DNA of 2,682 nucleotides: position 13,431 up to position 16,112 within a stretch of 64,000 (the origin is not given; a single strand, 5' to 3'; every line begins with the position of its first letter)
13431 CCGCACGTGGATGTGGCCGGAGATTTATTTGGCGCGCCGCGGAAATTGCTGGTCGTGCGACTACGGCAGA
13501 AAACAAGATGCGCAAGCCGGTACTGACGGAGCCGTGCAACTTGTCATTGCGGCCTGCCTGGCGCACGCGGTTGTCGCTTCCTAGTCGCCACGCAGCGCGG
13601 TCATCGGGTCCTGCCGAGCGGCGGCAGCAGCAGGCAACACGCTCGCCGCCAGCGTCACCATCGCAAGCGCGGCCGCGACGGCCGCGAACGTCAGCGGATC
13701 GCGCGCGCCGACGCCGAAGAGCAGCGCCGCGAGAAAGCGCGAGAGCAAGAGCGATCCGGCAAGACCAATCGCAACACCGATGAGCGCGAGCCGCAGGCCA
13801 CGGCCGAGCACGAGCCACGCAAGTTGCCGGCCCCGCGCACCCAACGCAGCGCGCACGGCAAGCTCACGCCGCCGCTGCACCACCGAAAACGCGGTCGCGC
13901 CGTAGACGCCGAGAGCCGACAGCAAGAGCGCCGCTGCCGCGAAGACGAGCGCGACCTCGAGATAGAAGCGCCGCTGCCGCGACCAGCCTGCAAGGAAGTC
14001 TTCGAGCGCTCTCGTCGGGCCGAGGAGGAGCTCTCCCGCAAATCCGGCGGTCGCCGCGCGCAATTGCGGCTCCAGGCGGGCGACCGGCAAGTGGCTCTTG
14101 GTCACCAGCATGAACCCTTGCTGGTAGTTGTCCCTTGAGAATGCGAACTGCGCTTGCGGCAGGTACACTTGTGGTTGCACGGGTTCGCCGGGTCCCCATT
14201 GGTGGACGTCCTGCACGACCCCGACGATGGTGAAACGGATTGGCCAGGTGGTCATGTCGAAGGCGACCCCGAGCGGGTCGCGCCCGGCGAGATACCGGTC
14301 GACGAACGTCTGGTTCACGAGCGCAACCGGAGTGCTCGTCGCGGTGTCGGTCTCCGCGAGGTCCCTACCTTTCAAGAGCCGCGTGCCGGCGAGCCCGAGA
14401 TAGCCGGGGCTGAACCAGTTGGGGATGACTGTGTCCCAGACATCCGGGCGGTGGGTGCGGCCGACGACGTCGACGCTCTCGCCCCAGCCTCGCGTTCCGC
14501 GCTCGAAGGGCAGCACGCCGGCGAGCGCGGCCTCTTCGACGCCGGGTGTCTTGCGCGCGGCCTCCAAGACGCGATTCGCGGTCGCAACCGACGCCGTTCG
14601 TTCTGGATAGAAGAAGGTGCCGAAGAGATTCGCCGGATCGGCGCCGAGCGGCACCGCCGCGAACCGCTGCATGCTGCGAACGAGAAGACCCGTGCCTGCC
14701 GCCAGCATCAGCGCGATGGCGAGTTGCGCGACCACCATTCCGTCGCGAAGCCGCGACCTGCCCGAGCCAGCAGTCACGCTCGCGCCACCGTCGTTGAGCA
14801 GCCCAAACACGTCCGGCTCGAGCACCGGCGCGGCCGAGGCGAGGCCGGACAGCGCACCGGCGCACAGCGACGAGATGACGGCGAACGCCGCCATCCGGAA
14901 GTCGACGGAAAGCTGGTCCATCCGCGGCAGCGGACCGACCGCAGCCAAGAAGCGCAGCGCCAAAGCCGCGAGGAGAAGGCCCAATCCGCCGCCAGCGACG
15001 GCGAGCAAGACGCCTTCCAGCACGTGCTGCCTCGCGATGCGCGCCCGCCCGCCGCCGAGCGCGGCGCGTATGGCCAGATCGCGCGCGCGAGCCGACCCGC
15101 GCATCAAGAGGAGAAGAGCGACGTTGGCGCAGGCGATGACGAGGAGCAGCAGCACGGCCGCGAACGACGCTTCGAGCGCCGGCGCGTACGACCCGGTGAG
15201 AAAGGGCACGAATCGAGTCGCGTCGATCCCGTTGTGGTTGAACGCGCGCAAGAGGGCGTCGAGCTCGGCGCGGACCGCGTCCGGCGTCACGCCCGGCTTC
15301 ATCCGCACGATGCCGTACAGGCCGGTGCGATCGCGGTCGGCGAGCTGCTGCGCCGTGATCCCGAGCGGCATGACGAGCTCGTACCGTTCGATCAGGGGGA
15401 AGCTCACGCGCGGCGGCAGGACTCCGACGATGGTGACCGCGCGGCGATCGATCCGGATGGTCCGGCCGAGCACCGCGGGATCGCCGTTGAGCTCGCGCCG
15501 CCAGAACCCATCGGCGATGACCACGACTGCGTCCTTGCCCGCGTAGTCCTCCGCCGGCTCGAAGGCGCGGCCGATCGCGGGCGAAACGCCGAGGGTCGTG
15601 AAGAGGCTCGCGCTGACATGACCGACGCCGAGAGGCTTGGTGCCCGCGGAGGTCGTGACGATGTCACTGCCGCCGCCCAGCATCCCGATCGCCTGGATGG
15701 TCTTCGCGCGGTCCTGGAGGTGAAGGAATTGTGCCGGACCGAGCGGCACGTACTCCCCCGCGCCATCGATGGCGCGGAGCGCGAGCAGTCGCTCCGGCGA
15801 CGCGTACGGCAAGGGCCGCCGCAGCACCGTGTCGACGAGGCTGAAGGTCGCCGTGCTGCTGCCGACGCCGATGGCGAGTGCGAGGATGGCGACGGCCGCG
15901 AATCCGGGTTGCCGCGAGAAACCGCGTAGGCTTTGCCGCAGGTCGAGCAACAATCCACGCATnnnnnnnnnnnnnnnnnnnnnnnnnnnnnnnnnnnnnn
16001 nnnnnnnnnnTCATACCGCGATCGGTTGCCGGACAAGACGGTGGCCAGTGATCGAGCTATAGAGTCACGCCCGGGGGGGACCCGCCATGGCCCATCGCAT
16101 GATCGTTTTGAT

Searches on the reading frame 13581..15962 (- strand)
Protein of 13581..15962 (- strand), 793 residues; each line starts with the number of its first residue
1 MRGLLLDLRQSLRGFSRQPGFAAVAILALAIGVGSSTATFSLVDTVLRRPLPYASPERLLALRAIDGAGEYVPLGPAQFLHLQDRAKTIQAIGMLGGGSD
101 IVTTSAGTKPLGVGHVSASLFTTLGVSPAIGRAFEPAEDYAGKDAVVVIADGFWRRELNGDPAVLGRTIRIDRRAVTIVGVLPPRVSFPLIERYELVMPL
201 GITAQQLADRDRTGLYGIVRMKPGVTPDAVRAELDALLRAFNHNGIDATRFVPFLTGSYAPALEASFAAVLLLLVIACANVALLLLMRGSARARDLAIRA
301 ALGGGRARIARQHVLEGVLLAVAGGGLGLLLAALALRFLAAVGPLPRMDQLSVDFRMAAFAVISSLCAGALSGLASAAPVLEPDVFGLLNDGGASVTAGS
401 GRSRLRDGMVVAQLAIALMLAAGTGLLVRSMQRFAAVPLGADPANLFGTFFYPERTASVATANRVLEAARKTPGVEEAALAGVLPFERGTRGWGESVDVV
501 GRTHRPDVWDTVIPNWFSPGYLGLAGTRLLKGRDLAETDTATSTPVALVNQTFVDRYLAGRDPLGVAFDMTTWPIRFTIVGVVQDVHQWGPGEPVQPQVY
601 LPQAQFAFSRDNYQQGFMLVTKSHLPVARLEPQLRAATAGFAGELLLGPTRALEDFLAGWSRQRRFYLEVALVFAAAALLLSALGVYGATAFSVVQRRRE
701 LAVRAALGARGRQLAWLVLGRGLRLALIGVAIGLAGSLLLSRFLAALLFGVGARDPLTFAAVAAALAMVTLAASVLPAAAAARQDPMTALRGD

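Call 14: search_protein_families(library=pfam, proteins=[window:13581-15962:-], max_evalue=0.01)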
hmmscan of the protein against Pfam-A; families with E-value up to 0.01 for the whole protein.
window:13581-15962:- (793 aa): 2 families
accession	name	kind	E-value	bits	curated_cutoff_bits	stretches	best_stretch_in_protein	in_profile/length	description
PF12704.14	MacB_PCD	-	1.7e-32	113.8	27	2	23-236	2-206/207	MacB-like periplasmic core domain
PF02687.27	FtsX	-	4.2e-19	69.2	25.5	2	673-786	2-120/120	FtsX-like permease C-terminal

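Call 49: find_encoding_contigs(protein=window:13581-15962:-, flank=10000, max_places=10)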
Protein window:13581-15962:- (793 aa): 1 contig read that carries it; 1 place shown.
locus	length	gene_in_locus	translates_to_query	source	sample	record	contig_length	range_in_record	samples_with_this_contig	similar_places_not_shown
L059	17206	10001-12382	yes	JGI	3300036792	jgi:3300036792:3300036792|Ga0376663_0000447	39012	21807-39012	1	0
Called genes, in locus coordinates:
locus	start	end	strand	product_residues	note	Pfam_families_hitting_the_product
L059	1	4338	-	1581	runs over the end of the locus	PF16640:Big_3_5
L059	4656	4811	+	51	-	-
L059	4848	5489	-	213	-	-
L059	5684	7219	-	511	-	-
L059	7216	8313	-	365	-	-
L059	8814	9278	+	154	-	-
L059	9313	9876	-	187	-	-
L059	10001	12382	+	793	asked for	PF12704:MacB_PCD, PF02687:FtsX (weak), PF12704:MacB_PCD, PF02687:FtsX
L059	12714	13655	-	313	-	-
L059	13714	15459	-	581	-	-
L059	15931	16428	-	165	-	-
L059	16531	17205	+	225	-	?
